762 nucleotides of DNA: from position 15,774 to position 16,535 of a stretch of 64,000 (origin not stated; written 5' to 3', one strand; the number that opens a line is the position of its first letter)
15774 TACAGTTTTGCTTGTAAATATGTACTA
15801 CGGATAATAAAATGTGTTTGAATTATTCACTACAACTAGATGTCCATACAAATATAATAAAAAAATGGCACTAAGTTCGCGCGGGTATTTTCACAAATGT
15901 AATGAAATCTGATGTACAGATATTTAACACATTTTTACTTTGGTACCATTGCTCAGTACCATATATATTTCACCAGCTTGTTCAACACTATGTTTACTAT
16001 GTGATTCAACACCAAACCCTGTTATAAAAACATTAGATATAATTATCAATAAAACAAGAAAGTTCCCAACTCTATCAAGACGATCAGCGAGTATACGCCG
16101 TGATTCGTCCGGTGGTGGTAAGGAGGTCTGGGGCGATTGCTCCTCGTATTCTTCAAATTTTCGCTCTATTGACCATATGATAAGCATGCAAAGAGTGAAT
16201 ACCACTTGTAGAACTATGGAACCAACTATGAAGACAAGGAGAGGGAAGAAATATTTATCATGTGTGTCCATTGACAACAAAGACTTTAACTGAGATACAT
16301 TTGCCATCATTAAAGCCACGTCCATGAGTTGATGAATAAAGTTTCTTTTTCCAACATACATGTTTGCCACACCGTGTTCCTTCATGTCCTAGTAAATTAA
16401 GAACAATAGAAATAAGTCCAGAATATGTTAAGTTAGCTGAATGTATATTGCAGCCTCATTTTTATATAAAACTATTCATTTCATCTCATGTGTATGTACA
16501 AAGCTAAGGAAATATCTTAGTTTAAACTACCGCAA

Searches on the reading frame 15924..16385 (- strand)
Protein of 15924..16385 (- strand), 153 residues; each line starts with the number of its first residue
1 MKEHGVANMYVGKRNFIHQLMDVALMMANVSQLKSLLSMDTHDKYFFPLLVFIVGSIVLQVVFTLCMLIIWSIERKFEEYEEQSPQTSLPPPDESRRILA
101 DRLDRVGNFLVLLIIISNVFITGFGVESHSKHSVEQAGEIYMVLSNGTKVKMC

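Call 28: search_protein_families(library=pfam, proteins=[window:15924-16385:-], max_evalue=0.01)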
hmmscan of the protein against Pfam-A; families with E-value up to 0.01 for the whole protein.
window:15924-16385:- (153 aa): 1 family
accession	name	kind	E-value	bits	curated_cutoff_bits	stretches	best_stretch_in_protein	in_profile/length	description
PF04923.17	Ninjurin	-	4.9e-19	68.6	26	1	8-124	2-102/102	Ninjurin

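Call 37: list_cluster_members(proteins=[window:15924-16385:-, window:48007-48834:-, window:31725-32204:+])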
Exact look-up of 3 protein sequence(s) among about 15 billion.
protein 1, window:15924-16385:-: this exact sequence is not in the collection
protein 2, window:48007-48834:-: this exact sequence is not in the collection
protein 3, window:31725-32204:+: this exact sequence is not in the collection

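Call 38: find_homologous_proteins(query=window:15924-16385:-)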
Query window:15924-16385:- (153 aa): 30 proteins with E <= 0.001 among 50 candidates.
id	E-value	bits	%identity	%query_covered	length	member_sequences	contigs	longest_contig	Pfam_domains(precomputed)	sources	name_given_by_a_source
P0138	1.9e-94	331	100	100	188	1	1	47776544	PF04923.18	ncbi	ncbi:tissue reproteinration [Mactra antiquata]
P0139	7.1e-62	225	73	95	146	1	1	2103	PF04923.18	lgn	-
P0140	8.9e-55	202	66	99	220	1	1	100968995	PF04923.18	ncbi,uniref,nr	ncbi:uncharacterized protein LOC123552326 [Mercenaria mercenaria]|uniref:uncharacterized protein LOC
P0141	3.2e-54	200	67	97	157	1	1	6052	PF04923.18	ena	-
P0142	7.1e-54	199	65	97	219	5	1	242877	PF04923.18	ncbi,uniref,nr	ncbi:uncharacterized protein LOC132751013 [Ruditapes philippinarum]|uniref:uncharacterized protein L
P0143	5.2e-51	190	60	99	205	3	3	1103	PF04923.18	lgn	-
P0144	6.3e-47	177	64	86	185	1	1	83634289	PF04923.18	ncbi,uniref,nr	ncbi:ninjurin-1-like [Mya arenaria]|uniref:ninjurin-1-like n=1 Tax=Mya arenaria TaxID=6604 RepID=UPI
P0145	4.4e-46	174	64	83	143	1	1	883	PF04923.18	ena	-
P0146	1.2e-45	172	66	86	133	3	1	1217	PF04923.18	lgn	-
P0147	6.8e-45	170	67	83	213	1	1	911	PF04923.18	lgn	-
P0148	8.1e-44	167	64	82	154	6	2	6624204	PF04923.18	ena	-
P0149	8.6e-44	166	61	84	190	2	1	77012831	PF04923.18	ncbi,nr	ncbi:ninjurin-1-like [Dreissena polymorpha]|nr:ninjurin-1-like [Dreissena polymorpha] XP_052243565.1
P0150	9.4e-44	166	65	82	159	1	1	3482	PF04923.18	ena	-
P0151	1.4e-43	166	60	84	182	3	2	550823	PF04923.18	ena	-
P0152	2.3e-43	165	61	86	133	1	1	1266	PF04923.18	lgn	-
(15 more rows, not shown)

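Call 41: find_encoding_contigs(protein=P0138, flank=10000, max_places=2)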
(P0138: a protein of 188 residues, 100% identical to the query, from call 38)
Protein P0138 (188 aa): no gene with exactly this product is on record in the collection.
